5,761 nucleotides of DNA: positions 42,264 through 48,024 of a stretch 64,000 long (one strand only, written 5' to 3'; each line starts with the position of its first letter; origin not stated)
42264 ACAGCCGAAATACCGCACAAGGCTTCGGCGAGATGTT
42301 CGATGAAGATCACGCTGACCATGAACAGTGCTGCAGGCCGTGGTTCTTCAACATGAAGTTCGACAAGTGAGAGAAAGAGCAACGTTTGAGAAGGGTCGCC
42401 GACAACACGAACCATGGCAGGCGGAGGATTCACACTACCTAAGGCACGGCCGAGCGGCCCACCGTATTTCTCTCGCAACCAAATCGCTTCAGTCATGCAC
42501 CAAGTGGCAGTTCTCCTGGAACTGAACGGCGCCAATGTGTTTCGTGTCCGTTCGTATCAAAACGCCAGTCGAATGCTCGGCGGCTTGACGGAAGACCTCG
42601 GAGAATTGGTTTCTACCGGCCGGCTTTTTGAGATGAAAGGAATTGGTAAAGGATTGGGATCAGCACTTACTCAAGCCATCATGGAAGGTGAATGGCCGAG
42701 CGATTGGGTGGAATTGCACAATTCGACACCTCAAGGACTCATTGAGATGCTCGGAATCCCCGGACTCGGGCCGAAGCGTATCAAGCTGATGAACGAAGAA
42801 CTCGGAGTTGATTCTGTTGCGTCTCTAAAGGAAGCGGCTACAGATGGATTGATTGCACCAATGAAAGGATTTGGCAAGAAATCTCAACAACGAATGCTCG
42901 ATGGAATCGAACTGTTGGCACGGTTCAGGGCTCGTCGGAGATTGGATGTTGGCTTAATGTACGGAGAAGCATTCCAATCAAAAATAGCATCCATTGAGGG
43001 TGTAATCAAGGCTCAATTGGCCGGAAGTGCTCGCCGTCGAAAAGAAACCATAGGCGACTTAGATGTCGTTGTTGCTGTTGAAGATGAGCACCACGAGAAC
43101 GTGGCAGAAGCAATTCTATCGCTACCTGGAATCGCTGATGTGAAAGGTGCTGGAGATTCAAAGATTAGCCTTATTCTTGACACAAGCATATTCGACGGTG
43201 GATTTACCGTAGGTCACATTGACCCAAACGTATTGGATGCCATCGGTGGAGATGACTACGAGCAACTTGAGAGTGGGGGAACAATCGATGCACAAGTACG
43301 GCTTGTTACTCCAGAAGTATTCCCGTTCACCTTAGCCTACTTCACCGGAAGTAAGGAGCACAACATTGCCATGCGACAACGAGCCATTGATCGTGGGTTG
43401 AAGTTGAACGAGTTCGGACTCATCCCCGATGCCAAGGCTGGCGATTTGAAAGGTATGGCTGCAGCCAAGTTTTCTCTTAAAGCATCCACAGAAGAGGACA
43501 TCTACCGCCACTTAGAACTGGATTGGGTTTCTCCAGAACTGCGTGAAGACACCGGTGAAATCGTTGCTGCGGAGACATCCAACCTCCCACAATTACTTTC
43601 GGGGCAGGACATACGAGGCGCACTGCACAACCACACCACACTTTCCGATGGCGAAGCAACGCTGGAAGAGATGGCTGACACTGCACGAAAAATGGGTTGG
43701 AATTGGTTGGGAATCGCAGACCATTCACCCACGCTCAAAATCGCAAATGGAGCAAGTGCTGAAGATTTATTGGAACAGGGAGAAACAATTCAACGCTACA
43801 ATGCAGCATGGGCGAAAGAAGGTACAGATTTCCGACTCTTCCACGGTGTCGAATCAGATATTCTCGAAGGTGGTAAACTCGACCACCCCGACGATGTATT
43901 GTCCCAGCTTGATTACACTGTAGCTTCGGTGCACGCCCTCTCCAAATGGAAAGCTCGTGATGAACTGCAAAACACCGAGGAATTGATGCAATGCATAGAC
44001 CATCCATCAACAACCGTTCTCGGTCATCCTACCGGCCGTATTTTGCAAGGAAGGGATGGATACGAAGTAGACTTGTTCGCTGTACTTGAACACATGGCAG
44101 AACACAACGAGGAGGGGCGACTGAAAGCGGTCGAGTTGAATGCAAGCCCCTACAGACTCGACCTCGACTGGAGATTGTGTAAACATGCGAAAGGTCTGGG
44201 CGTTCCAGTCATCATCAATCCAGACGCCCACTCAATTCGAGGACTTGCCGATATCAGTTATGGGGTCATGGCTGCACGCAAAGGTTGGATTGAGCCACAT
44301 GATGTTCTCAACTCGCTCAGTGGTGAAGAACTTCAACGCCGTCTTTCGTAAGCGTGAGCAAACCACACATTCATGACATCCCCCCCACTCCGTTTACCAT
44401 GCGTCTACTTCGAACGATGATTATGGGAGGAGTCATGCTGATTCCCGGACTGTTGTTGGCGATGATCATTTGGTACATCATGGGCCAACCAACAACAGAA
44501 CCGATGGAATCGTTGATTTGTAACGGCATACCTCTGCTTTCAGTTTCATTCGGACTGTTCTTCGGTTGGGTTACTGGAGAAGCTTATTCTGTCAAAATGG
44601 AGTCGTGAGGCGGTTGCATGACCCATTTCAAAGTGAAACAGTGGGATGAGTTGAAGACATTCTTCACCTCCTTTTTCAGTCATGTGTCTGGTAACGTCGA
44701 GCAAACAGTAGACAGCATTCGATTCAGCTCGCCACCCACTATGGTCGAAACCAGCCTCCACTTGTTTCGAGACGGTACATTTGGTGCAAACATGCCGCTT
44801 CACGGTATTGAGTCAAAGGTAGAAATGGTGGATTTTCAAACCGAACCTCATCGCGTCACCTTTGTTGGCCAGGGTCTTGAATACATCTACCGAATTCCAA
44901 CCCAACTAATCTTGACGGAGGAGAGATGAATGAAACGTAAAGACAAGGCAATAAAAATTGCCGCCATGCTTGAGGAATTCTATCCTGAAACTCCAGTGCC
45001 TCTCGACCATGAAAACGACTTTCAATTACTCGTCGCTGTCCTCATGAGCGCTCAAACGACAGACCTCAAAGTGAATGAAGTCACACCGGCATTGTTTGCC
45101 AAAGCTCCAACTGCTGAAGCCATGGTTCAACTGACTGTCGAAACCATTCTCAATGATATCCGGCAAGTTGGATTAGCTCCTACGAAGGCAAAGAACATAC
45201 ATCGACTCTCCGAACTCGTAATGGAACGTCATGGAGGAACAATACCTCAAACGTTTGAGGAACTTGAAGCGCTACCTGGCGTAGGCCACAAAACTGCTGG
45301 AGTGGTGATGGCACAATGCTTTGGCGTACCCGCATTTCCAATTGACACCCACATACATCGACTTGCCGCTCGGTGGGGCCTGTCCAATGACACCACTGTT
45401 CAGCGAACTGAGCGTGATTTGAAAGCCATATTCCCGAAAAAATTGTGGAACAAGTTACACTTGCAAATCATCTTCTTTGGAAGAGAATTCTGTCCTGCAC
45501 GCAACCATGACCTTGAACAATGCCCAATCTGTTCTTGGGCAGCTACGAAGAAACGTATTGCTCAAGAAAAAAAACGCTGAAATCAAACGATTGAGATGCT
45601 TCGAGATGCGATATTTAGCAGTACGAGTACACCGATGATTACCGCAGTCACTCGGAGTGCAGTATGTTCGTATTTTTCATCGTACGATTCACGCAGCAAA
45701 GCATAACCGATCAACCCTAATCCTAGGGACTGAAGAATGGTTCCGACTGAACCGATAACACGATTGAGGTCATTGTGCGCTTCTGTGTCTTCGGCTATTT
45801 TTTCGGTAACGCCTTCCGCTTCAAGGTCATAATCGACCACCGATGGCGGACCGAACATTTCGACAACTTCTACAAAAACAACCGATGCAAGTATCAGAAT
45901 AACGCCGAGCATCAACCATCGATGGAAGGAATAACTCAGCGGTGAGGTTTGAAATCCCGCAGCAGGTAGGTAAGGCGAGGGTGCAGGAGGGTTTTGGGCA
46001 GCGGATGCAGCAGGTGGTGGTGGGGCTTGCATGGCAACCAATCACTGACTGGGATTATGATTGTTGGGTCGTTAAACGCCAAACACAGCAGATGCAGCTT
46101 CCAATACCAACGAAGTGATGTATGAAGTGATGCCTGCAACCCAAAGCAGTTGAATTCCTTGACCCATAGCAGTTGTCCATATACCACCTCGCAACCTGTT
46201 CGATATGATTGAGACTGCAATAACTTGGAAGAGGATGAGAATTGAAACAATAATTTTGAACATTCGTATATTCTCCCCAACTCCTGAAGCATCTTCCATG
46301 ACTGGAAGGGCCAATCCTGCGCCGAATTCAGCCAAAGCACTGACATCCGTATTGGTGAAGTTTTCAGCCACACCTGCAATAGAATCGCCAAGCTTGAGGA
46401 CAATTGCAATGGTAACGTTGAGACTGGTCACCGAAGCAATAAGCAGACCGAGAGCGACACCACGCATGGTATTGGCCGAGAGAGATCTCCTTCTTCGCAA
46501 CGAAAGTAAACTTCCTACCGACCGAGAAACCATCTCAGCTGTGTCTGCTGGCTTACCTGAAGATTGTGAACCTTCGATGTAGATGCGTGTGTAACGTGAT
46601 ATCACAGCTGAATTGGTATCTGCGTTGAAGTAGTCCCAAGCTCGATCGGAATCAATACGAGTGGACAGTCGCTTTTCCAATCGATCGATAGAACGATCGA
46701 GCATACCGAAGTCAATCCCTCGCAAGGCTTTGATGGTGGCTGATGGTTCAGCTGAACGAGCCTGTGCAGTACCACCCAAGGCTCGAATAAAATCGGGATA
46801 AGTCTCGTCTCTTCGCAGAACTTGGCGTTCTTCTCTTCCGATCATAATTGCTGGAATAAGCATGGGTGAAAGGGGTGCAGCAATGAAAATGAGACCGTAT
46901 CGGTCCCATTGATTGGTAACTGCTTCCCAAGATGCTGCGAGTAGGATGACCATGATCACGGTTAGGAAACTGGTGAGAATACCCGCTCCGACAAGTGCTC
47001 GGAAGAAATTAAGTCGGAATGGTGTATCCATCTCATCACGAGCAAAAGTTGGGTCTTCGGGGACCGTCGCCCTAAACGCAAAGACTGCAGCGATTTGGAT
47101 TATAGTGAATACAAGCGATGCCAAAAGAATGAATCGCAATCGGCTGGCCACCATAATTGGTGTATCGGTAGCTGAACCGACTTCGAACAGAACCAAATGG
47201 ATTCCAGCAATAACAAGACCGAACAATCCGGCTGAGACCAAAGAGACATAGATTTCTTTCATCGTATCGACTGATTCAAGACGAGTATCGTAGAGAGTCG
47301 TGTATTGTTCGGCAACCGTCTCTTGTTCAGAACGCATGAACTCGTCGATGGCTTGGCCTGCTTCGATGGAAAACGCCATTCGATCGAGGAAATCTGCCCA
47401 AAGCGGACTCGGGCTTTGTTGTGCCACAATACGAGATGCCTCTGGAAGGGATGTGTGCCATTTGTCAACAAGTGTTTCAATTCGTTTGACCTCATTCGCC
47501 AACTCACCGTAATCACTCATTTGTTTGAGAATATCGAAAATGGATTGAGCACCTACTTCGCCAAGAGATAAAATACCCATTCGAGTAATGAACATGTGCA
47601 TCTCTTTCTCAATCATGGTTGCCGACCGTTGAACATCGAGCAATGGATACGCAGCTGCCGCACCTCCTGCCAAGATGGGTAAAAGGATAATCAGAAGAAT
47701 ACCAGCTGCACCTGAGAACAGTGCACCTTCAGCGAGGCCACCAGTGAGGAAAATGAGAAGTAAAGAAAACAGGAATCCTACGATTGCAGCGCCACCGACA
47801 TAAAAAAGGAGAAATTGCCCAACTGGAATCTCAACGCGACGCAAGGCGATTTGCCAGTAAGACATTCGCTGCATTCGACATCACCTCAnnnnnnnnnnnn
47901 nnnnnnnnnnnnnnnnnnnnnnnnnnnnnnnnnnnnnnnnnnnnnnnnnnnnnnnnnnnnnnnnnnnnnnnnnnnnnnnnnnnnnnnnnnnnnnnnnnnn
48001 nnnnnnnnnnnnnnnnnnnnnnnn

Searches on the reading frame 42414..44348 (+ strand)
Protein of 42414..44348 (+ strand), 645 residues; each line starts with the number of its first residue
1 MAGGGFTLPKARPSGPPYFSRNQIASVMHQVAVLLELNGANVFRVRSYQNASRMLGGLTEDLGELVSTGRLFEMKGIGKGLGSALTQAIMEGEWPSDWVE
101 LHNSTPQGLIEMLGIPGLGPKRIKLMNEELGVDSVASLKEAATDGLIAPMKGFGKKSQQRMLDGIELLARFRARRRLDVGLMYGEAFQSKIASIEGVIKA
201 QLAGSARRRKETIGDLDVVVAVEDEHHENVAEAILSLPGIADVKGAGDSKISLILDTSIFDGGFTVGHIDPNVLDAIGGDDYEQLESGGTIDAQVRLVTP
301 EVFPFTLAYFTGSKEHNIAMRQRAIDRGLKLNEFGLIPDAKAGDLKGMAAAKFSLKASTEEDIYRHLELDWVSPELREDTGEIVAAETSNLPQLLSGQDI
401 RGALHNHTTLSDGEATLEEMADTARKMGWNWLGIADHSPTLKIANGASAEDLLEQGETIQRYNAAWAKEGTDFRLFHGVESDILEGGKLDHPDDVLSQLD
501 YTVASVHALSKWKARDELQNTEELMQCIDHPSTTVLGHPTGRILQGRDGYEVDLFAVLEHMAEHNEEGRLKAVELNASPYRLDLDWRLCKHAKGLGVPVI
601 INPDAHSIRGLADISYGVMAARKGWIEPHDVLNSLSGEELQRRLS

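Call 12: search_protein_families(library=pfam, proteins=[window:42414-44348:+], max_evalue=0.01)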
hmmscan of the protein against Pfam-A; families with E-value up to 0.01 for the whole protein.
window:42414-44348:+ (645 aa): 5 families
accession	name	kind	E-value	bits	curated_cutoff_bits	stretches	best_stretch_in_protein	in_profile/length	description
PF14791.11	DNA_pol_B_thumb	-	1.3e-20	73.4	25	1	307-378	2-63/63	DNA polymerase beta thumb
PF14716.13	HHH_8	-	5.4e-09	36.7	30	1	23-92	5-71/73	Helix-hairpin-helix domain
PF02811.25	PHP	-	4.9e-08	33.9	26.4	1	404-576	2-162/164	PHP domain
PF14520.12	HHH_5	-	1.2e-07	32.5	27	1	111-164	3-54/57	Helix-hairpin-helix domain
PF14792.12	DNA_pol_B_palm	-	0.00017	22.2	25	1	185-229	12-56/113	DNA polymerase beta palm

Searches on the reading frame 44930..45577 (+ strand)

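Call 12: search_protein_families(library=pfam, proteins=[window:44930-45577:+], max_evalue=0.01)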
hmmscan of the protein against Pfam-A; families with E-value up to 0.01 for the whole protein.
window:44930-45577:+ (216 aa): 3 families
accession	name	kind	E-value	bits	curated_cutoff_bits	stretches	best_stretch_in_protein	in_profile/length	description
PF00730.31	HhH-GPD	-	2.2e-20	73.4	26.2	1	35-169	1-107/108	HhH-GPD superfamily base excision DNA repair protein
PF00633.29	HHH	-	1.9e-07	31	24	1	100-127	1-28/30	Helix-hairpin-helix motif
PF21176.3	RecR_HhH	-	0.0043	17.3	27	0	110-123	6-19/45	RecR, helix-hairpin-helix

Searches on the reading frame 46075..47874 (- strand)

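Call 11: search_protein_families(library=pfam, proteins=[window:46075-47874:-], max_evalue=0.01)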
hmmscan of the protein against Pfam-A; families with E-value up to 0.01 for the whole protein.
window:46075-47874:- (600 aa): 1 family
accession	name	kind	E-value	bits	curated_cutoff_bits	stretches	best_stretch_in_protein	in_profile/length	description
PF00482.28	T2SSF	-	9.8e-12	45.4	25.2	1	95-222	1-123/125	Type II secretion system (T2SS), protein F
